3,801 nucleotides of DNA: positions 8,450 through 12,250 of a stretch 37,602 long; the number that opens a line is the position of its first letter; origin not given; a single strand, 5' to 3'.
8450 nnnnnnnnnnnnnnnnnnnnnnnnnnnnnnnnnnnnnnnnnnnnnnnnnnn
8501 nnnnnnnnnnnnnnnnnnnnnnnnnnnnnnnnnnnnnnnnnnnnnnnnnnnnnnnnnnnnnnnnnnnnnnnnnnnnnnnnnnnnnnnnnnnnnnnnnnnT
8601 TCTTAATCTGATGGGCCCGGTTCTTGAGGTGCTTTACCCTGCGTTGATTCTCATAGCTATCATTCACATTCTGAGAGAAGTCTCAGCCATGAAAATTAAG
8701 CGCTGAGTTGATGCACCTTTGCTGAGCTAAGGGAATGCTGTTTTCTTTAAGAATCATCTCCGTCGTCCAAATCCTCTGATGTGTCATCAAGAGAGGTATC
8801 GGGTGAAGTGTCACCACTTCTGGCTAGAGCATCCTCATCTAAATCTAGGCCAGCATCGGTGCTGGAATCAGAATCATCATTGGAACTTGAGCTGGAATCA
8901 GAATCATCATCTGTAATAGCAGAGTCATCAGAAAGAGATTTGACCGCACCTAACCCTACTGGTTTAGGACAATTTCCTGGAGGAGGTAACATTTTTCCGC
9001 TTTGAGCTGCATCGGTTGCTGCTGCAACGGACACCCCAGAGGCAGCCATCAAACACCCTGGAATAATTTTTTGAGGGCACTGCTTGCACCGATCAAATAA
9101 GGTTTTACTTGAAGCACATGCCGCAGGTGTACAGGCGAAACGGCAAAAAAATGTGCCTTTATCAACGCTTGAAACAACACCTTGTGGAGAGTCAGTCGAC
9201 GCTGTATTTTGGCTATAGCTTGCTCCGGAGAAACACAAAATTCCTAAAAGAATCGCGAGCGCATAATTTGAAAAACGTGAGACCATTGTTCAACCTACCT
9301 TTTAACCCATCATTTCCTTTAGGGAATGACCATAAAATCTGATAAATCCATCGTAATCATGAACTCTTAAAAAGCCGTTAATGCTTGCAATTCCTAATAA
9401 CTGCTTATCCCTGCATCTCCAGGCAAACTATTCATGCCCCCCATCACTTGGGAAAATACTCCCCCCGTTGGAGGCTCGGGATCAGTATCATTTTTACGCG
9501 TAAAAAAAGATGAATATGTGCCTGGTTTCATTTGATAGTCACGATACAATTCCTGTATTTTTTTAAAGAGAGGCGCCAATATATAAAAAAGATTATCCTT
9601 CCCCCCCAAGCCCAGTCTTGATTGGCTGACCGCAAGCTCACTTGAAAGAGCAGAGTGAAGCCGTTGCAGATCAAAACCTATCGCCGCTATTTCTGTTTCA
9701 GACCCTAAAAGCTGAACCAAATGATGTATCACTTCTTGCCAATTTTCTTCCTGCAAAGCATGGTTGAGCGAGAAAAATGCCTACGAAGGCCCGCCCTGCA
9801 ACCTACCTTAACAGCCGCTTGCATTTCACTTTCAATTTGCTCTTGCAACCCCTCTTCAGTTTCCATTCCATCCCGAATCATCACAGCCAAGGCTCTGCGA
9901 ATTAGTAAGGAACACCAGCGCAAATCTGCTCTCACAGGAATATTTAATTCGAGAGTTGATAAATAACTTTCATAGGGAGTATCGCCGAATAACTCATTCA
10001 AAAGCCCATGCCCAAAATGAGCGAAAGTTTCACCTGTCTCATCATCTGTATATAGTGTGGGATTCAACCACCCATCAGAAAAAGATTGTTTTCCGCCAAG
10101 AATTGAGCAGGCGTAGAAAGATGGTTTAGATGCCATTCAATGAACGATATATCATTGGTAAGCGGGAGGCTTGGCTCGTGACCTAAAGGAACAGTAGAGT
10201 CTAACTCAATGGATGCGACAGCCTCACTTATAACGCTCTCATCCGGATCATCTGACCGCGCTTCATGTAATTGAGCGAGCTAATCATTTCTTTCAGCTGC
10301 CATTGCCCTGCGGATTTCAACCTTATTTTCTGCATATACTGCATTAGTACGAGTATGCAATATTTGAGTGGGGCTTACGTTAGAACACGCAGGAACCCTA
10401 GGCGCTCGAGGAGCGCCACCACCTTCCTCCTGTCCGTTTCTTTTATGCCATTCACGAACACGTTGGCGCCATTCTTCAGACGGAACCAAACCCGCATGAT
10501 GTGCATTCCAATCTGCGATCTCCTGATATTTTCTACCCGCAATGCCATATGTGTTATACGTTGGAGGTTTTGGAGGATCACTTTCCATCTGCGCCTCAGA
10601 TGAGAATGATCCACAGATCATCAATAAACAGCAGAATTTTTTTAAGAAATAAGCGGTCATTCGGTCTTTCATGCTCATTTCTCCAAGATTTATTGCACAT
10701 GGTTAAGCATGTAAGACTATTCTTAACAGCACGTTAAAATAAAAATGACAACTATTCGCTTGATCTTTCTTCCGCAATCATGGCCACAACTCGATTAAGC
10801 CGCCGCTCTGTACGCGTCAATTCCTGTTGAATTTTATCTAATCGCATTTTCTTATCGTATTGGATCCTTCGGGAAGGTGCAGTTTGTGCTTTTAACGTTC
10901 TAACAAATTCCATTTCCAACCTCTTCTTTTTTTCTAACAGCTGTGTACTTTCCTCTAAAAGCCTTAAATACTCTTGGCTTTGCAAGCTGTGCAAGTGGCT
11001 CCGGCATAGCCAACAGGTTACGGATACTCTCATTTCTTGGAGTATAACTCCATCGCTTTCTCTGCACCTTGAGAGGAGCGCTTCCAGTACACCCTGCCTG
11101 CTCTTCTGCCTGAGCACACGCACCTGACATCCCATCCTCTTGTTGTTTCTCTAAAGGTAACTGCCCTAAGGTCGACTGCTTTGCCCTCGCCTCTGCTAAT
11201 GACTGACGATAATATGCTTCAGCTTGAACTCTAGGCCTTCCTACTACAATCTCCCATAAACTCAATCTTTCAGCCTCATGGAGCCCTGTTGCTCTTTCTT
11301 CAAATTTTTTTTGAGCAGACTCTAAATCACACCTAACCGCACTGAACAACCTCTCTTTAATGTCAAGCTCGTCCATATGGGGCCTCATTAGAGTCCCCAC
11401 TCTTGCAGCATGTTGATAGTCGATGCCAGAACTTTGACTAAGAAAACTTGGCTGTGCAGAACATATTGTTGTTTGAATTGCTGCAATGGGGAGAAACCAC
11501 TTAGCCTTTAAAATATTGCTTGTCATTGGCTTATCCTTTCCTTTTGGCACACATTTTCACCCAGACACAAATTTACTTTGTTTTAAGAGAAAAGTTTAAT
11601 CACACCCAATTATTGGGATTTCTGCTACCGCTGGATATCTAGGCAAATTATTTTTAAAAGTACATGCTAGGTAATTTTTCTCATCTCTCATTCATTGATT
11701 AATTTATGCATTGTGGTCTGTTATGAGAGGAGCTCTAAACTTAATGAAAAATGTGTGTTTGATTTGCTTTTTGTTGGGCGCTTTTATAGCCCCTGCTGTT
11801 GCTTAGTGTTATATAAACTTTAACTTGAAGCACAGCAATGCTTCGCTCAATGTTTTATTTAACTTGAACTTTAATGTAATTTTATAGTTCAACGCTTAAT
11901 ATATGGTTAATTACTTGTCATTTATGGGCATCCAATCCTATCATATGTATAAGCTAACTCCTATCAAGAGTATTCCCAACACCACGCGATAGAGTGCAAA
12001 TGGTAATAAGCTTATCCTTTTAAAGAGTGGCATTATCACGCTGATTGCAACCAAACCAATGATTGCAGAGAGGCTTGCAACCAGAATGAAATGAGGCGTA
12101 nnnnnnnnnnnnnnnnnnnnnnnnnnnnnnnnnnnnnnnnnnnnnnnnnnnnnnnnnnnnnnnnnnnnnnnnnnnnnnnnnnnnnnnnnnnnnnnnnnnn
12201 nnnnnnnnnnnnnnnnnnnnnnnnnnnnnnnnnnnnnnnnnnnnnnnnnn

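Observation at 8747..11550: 2.8-kb minus-strand island of orphan, mostly Sec-signal proteins between brnQ and uppP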

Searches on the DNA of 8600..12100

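Call 61: search_rna_families(source=window, start=8600, end=12100, threshold=evalue, max_evalue=1)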
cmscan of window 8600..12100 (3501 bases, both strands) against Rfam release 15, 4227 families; matches with E-value up to 1: 2.
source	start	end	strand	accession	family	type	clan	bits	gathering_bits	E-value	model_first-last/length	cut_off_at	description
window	8854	8914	-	RF01307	sR55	Gene; snRNA; snoRNA; CD-box;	-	19.9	35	0.13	1-65/65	no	Small nucleolar RNA sR55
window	9797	9863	-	RF02909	rli117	Gene; sRNA;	-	17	87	0.41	1-272/272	no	Listeria sRNA rli117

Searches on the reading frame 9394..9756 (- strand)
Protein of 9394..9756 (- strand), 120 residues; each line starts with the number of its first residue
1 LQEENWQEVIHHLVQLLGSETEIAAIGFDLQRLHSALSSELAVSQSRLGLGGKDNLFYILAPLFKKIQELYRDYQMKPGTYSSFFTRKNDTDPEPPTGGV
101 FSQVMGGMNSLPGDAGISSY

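Call 3: search_protein_families(library=pfam, proteins=[window:9394-9756:-], max_evalue=1)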
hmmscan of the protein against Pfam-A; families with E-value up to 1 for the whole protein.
window:9394-9756:- (120 aa): 1 family
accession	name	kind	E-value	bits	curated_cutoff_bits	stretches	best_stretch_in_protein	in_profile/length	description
PF25319.1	HofO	-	0.2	12.3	27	1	5-44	31-68/71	HofO EspM-like domain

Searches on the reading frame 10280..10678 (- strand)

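Call 3: search_protein_families(library=pfam, proteins=[window:10280-10678:-], max_evalue=1)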
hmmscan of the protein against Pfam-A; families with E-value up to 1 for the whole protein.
window:10280-10678:- (132 aa): 1 family
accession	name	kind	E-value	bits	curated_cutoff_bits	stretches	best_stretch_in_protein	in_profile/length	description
PF21992.2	DUF6927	-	0.099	13.1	27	1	68-82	8-22/74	Domain of unknown function (DUF6927)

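Call 26: search_protein_families(library=ncbifam, proteins=[window:10280-10678:-], max_evalue=1)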
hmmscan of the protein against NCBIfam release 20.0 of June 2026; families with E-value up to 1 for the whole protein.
window:10280-10678:- (132 aa): 0 families

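Call 27: search_protein_families(library=phrogs, proteins=[window:10280-10678:-], max_evalue=1)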
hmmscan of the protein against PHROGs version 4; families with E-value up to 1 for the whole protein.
window:10280-10678:- (132 aa): 0 families

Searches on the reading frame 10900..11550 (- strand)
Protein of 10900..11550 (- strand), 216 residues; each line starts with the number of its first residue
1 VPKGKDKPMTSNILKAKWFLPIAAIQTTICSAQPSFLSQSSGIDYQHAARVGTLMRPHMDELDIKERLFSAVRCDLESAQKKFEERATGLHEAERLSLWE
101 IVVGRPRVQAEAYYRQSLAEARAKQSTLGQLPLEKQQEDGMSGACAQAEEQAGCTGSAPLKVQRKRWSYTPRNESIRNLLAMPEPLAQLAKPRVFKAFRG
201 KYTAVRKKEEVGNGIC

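Call 3: search_protein_families(library=pfam, proteins=[window:10900-11550:-], max_evalue=1)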
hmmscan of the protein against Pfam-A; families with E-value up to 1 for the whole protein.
window:10900-11550:- (216 aa): 0 families

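Call 20: find_homologous_proteins(query=window:10900-11550:-, max_evalue=0.01)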
Query window:10900-11550:- (216 aa): 1 proteins with E <= 0.01 among 211 candidates.
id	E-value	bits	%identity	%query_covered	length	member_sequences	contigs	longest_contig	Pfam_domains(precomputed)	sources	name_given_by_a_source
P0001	1.2e-132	458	100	96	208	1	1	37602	-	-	-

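Call 43: search_protein_families(library=pfam, proteins=[P0005], max_evalue=1)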
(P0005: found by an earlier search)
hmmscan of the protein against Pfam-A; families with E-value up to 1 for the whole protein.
P0005 (426 aa): 1 family
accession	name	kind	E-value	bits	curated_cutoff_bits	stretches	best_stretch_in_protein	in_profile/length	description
PF03050.20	DDE_Tnp_IS66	-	0.0064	16.4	23.1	1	270-330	135-190/284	Transposase IS66 family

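Call 44: search_protein_families(library=padloc, proteins=[P0005, window:10900-11550:-], max_evalue=1)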
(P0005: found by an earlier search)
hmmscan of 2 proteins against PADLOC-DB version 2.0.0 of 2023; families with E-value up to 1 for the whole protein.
P0005 (426 aa): 0 families

window:10900-11550:- (216 aa): 0 families
